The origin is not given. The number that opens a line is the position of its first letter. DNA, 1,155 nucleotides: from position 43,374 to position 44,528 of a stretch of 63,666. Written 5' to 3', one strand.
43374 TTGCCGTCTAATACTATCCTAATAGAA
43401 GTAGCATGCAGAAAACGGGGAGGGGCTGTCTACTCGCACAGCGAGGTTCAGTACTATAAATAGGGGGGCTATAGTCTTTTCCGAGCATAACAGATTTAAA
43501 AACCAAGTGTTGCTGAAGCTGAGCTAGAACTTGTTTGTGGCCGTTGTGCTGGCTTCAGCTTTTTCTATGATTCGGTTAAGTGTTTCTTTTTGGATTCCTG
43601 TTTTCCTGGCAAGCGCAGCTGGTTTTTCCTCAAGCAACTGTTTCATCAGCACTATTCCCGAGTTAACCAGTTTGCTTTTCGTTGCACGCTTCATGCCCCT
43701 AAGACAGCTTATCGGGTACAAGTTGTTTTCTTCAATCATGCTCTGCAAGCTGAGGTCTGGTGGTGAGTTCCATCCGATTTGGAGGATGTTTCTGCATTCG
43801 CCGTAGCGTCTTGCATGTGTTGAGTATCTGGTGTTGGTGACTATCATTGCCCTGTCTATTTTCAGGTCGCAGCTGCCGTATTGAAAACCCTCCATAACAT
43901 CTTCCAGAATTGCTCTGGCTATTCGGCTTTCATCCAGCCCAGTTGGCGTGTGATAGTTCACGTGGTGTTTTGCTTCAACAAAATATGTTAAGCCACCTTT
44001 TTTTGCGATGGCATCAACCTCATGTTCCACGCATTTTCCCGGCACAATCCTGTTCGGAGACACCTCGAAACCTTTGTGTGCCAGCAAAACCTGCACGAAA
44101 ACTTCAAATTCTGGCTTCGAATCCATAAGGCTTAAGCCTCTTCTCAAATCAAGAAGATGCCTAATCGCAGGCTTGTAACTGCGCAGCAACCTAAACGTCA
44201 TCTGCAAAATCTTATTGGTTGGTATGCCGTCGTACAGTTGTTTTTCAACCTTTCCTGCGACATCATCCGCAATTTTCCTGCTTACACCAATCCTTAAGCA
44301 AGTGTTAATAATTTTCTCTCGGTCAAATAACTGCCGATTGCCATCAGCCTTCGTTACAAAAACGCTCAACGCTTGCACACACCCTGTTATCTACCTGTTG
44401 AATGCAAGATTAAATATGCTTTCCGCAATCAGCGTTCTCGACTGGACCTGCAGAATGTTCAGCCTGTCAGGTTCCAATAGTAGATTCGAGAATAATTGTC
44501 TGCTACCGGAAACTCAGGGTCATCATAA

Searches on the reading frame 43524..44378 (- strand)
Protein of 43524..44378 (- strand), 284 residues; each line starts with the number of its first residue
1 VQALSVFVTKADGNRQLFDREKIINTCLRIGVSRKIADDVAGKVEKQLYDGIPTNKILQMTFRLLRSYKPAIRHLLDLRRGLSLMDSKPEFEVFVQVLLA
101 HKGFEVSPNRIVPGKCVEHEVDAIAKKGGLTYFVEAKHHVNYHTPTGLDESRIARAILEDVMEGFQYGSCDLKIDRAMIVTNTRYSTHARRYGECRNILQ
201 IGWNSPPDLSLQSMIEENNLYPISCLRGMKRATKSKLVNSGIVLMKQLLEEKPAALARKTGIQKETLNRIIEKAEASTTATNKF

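Call 25: search_protein_families(library=pfam, proteins=[window:43524-44378:-])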
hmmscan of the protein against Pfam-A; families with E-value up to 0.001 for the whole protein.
window:43524-44378:- (284 aa): 3 families
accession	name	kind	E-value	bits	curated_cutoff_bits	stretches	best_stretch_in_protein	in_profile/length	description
PF22357.2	AF1548-like_C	-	4.4e-07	30.3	23.9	1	221-275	1-53/56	AF1548-like, C-terminal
PF03477.21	ATP-cone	-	1.2e-06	29.4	25.8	1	7-65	2-67/88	ATP cone domain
PF04471.18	Mrr_cat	-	9.4e-06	26.2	21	1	88-195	6-99/115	Restriction endonuclease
